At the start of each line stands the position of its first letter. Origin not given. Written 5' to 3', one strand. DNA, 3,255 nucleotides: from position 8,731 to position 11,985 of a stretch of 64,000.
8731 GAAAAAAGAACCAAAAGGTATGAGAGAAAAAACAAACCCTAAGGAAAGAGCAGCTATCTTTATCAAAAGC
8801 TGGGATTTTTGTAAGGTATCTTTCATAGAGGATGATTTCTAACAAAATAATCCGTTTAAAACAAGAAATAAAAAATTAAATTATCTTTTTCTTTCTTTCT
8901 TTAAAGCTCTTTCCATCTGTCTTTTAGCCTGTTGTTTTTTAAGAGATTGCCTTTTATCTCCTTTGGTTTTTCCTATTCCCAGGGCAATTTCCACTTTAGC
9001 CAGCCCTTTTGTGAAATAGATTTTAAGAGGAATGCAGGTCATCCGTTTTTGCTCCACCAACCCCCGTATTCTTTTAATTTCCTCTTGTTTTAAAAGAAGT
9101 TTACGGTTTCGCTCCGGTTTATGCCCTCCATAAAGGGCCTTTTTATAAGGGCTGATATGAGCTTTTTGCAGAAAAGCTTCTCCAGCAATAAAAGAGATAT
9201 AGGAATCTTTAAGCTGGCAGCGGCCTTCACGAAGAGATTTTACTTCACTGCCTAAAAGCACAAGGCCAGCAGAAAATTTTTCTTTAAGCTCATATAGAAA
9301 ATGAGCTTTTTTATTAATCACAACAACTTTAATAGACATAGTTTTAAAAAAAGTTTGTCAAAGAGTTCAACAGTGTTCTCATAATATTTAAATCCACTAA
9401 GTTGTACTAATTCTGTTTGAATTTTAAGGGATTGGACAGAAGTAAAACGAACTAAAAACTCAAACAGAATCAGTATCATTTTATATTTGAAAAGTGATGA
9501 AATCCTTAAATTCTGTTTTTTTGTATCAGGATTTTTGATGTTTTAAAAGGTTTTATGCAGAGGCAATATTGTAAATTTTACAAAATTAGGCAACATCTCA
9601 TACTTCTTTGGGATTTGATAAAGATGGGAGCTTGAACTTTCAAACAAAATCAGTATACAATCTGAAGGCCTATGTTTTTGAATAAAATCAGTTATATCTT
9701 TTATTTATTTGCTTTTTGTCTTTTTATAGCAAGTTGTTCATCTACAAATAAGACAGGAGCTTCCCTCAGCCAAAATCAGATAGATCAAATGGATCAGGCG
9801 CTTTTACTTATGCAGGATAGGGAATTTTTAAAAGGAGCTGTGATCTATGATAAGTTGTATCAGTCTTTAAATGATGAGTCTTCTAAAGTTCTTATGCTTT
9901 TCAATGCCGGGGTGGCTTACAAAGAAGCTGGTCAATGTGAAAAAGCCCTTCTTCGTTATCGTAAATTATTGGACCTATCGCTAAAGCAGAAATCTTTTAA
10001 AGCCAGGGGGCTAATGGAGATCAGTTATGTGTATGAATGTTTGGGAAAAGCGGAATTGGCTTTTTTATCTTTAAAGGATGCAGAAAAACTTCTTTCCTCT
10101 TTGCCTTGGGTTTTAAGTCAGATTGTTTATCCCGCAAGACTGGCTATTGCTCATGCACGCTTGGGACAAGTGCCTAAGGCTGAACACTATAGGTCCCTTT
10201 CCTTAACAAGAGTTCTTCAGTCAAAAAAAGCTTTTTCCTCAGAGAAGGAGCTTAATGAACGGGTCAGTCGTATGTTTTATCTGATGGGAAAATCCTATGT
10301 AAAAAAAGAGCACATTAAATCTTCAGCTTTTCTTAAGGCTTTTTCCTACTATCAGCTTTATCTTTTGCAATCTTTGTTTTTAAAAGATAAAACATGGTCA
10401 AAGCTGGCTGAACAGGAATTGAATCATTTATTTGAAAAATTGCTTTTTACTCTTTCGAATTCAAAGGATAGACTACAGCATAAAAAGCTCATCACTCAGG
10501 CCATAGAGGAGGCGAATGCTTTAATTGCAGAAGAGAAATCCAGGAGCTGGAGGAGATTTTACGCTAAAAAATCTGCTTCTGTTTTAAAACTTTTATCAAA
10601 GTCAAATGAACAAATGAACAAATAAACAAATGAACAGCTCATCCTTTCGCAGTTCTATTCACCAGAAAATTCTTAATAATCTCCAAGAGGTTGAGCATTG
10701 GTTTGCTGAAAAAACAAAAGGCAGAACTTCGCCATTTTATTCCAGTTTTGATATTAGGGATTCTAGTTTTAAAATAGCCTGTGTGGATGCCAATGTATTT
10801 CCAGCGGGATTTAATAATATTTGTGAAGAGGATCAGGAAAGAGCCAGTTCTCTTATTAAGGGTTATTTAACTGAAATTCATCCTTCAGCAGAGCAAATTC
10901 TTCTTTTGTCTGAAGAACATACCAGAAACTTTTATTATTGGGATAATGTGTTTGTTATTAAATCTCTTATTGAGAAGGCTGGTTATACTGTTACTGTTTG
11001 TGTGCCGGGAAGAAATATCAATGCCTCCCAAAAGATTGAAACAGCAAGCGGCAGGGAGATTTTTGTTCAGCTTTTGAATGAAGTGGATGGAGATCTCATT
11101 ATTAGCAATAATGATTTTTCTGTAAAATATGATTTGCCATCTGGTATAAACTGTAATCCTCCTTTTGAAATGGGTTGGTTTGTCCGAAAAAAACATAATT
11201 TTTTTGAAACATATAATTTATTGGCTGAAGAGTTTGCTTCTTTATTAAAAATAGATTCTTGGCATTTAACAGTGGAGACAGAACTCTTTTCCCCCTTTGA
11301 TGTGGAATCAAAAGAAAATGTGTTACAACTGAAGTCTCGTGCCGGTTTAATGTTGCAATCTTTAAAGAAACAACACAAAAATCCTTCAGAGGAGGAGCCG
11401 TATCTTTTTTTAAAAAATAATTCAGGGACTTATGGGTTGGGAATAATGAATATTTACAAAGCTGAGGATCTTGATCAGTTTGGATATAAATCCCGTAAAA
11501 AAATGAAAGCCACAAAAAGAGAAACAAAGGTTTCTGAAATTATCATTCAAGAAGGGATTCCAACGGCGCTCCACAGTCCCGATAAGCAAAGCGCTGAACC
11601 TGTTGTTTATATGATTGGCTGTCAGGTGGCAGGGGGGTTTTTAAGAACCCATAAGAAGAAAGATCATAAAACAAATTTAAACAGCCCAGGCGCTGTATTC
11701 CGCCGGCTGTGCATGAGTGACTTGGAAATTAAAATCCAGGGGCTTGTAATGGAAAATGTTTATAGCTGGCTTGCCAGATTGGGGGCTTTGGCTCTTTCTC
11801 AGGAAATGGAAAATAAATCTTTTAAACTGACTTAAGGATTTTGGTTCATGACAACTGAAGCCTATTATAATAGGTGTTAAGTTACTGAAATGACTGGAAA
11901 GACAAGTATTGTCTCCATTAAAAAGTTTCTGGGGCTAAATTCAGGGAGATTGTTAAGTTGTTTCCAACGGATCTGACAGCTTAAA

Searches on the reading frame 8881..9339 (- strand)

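Call 17: search_protein_families(library=pfam, proteins=[window:8881-9339:-], max_evalue=0.01)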
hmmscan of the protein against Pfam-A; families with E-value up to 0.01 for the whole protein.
window:8881-9339:- (152 aa): 1 family
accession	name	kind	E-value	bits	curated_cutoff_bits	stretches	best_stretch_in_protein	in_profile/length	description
PF01668.23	SmpB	-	6.5e-52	175.7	27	1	7-148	2-143/143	SmpB protein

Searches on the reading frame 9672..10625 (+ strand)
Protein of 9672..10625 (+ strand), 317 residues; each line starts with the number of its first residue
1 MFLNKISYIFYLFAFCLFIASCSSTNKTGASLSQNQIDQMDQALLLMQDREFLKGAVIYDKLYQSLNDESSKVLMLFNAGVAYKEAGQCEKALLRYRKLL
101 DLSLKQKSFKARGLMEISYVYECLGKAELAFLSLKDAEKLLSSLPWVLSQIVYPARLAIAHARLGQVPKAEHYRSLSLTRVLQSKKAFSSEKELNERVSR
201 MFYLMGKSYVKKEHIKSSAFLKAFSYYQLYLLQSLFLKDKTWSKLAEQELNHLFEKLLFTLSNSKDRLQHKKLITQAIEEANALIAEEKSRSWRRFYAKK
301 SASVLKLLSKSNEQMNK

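Call 17: search_protein_families(library=pfam, proteins=[window:9672-10625:+], max_evalue=0.01)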
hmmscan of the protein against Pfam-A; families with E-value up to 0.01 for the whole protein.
window:9672-10625:+ (317 aa): 2 families
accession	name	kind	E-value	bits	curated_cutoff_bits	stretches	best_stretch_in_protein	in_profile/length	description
PF13424.12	TPR_12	-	0.00047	20.7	30.1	0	72-103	44-75/77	Tetratricopeptide repeat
PF24575.1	TPR_Slam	-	0.0069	17.2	35.2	0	53-101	28-75/104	Surface lipoprotein assembly modifier, N-terminal TPR repeats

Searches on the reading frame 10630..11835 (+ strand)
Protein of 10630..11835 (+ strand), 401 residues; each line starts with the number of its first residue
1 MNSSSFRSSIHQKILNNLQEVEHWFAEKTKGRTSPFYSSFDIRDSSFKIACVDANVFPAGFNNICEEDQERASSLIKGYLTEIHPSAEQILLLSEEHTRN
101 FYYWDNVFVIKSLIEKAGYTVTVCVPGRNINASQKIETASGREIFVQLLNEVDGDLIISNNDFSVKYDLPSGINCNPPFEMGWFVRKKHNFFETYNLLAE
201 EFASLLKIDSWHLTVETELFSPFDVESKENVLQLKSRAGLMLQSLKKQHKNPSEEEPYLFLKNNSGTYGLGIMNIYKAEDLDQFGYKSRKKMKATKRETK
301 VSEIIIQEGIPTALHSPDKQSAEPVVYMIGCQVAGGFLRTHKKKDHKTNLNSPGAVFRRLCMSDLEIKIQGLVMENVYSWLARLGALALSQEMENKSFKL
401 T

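Call 17: search_protein_families(library=pfam, proteins=[window:10630-11835:+], max_evalue=0.01)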
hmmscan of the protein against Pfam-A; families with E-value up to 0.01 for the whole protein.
window:10630-11835:+ (401 aa): 1 family
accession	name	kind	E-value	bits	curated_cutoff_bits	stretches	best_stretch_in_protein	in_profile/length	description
PF08886.16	GshA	-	9.3e-111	370.7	25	1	12-393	2-402/402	Glutamate-cysteine ligase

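Call 57: find_homologous_proteins(query=window:10630-11835:+, max_evalue=1e-60)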
Query window:10630-11835:+ (401 aa): 1790 proteins with E <= 1e-60 among 5552 candidates; the best 120 are listed.
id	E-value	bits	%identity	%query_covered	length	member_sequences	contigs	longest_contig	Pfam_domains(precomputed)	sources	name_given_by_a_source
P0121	3.1e-269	910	100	100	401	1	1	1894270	PF08886.17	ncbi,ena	-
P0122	2.4e-215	733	82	99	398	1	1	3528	PF08886.17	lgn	-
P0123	1.6e-209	714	80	97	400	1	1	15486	PF08886.17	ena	-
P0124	6.3e-208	708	79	99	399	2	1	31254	PF08886.17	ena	-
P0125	6.7e-206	702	79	98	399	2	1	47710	PF08886.17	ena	-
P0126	9.7e-203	691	75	99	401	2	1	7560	PF08886.17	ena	-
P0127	3.1e-202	690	76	99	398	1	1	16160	PF08886.17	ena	-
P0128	1.3e-200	684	75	98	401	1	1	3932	PF08886.17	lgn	-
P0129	6.6e-198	675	74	97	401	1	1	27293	PF08886.17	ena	-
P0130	7.9e-197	672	75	98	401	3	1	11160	PF08886.17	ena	-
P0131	5.3e-195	666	73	98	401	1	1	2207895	PF08886.17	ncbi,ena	-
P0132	9.0e-195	665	74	98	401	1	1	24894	PF08886.17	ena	-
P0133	1.3e-194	664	72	98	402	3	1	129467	PF08886.17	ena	-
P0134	1.2e-193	661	74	97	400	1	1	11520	PF08886.17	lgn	-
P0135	4.2e-193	659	72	98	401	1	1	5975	PF08886.17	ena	-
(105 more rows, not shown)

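Call 58: find_encoding_contigs(protein=P0125, flank=10000, max_places=2)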
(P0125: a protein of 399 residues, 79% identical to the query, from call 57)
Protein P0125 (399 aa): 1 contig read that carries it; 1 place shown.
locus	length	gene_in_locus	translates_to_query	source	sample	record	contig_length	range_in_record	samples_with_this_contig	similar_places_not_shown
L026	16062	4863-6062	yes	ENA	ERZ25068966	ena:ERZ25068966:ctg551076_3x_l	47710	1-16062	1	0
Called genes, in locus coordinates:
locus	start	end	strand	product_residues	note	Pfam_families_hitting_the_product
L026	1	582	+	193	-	?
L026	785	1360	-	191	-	PF01870:Hjc (faint), PF26618:DUF8196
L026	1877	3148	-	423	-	PF05697:Trigger_N, PF05698:Trigger_C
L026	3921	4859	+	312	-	-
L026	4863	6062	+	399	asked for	PF08886:GshA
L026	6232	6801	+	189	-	-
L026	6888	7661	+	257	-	-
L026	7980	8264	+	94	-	-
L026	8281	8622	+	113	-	PF21716:dnstrm_HI1420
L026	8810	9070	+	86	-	PF04365:BrnT_toxin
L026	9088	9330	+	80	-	PF12441:CopG_antitoxin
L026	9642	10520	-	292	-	-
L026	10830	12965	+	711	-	-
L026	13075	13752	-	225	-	-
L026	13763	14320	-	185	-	PF19502:DUF6036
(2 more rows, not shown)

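Call 59: find_encoding_contigs(protein=P0131, flank=10000, max_places=2)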
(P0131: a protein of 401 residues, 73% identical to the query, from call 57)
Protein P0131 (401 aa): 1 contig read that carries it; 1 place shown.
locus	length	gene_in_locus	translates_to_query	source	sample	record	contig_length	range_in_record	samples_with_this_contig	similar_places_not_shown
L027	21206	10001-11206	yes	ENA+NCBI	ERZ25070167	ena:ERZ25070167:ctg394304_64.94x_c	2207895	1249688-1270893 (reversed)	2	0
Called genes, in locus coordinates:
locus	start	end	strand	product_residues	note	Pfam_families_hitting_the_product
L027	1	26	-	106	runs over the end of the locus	PF03840:SecG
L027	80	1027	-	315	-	PF00140:Sigma70_r1_2 (weak), PF04542:Sigma70_r2, PF04545:Sigma70_r4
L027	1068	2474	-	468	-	PF02113:Peptidase_S13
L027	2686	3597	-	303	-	-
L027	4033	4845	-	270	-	PF12911:OppC_N (weak), PF00528:BPD_transp_1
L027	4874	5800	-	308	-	PF19300:BPD_transp_1_N, PF00528:BPD_transp_1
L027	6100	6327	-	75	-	-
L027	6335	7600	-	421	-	PF02086:MethyltransfD12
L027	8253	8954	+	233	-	PF12762:DDE_Tnp_IS1595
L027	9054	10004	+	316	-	-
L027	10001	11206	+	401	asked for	PF08886:GshA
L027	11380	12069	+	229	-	-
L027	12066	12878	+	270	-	-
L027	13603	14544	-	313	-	-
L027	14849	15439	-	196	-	PF13500:AAA_26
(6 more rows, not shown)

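Call 67: list_cluster_members(proteins=[P0005, P0121, P0002, P0007])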
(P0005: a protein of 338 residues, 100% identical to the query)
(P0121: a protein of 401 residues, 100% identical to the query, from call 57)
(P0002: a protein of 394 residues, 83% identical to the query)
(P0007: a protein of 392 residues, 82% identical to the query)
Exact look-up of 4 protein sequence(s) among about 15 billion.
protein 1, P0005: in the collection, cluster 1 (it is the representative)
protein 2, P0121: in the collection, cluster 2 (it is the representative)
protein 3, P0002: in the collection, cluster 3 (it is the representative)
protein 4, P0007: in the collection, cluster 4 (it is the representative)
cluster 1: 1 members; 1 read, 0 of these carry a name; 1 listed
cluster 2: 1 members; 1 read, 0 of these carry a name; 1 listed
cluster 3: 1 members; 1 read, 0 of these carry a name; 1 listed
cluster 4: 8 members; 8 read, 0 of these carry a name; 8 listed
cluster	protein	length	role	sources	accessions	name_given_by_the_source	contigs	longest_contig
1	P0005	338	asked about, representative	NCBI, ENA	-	-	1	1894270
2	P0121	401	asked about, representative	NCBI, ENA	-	-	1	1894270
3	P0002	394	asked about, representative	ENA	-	-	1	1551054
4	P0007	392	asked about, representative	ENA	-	-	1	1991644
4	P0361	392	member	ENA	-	-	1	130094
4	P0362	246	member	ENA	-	-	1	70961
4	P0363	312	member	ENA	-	-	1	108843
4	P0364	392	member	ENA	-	-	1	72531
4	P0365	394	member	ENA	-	-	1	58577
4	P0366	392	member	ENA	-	-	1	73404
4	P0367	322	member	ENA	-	-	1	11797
